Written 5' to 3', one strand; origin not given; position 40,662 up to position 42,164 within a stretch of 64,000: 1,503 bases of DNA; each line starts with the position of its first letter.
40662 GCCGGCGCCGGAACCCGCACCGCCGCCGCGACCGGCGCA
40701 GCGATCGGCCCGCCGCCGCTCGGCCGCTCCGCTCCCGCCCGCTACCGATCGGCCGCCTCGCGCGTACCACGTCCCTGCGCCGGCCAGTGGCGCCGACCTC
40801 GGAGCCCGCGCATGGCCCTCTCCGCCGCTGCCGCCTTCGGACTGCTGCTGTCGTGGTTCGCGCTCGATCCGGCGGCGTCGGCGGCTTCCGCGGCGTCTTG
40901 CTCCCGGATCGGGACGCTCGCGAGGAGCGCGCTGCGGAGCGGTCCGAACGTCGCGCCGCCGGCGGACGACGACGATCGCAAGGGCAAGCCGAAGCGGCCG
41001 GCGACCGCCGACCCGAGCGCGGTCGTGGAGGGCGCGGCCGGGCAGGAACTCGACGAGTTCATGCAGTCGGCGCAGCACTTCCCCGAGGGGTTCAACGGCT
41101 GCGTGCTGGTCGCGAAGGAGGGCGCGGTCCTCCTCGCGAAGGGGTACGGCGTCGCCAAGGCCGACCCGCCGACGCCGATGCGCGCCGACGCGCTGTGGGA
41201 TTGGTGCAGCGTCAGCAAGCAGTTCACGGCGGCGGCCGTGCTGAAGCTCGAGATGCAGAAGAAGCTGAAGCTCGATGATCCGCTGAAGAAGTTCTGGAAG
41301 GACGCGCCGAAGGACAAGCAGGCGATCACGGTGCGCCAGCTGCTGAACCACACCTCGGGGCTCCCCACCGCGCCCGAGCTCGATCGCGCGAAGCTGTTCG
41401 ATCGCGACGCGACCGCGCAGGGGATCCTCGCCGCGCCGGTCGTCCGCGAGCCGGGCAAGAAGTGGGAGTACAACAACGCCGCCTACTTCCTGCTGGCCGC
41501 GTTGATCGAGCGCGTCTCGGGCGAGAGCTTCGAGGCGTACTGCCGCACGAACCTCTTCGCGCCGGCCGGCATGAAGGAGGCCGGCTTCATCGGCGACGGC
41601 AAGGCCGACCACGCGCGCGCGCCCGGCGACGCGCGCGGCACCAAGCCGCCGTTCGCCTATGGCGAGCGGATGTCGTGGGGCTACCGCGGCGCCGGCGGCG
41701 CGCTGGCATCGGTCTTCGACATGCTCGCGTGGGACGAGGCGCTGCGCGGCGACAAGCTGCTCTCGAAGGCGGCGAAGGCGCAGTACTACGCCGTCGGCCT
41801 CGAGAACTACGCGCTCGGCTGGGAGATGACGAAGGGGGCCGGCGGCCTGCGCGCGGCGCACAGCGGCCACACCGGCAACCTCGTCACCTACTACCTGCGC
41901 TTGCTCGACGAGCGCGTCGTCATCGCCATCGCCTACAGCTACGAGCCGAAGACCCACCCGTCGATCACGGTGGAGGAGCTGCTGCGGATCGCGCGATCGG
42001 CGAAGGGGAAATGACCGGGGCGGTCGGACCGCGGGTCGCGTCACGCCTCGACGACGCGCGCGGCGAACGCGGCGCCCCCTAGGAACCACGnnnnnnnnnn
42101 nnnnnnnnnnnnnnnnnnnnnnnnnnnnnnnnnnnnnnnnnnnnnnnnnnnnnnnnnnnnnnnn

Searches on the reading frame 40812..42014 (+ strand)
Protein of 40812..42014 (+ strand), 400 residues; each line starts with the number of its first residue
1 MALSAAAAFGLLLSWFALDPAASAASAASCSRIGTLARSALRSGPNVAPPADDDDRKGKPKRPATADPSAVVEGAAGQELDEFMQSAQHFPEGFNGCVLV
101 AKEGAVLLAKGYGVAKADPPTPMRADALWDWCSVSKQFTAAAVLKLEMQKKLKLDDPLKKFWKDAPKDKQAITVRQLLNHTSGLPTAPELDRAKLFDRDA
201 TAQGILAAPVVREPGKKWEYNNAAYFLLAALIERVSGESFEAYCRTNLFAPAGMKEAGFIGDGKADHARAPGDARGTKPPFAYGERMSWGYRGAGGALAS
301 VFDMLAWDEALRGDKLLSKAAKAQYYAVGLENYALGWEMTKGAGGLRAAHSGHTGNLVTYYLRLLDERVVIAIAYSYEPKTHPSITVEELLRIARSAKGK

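Call 80: search_protein_families(library=pfam, proteins=[window:40812-42014:+], max_evalue=0.0001)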
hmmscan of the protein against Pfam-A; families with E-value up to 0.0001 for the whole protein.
window:40812-42014:+ (400 aa): 1 family
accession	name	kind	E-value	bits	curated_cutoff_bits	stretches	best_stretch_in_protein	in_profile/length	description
PF00144.29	Beta-lactamase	-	5.4e-58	197.2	27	1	98-379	19-312/329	Beta-lactamase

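Call 88: search_protein_families(library=ncbifam, proteins=[window:40812-42014:+], max_evalue=0.00001)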
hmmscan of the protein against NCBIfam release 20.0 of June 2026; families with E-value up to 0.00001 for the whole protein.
window:40812-42014:+ (400 aa): 24 families
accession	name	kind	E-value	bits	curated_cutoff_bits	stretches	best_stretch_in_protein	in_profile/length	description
NF009622.0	PRK13128.1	equivalog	9e-25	87.1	443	1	79-382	8-319/518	D-aminopeptidase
NF007943.0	PRK10662.1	equivalog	1.1e-19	70.3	266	1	93-270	49-234/380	D-alanyl-D-alanine-carboxypeptidase/endopeptidase AmpH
NF002968.0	PRK03642.1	equivalog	1.5e-14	53.7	385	1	88-257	49-240/432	penicillin binding protein PBP4B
NF045925.1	3-sucCA_synth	equivalog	1.3e-12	47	800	1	73-256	35-210/498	3-succinylated cholic acid synthase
NF052559.1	MthAcHydAcmB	equivalog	1.5e-12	47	550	1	77-271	7-225/391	methyl acetate hydrolase AcmB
NF033085.1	bla_class_C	equivalog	6.1e-12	45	415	1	110-340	37-270/356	class C beta-lactamase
NF052353.1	EstBLacLipLMycb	equivalog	1.9e-10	40.2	650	1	68-254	11-201/420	esterase/beta-lactamase LipL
NF040478.1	blaLAQ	exception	7.3e-10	38.3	850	1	112-340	62-293/380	LAQ family class C beta-lactamase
NF012173.1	CMY2-MIR-ACT-EC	exception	1.1e-08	34.3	680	1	112-340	63-294/380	CMY2/MIR/ACT/EC family class C beta-lactamase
NF038366.1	blaSFDC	exception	1.5e-08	34.1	840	1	112-339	63-293/382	SFDC family class C beta-lactamase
NF041665.1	blaPSZ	exception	4.2e-08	32.6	850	1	77-341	32-294/379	PSZ family class C beta-lactamase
NF038238.1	blaBUT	exception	4.4e-08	32.6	850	1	111-263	64-215/383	BUT family class C beta-lactamase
NF000187.3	BlaMIR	exception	2e-07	30.5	882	1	113-341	64-295/381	MIR family cephalosporin-hydrolyzing class C beta-lactamase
NF000385.4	blaACT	exception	2.6e-07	30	810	1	112-340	63-294/380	ACT family cephalosporin-hydrolyzing class C beta-lactamase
NF012102.1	blaDHA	exception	2.7e-07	30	800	1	111-340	61-293/379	DHA family class C beta-lactamase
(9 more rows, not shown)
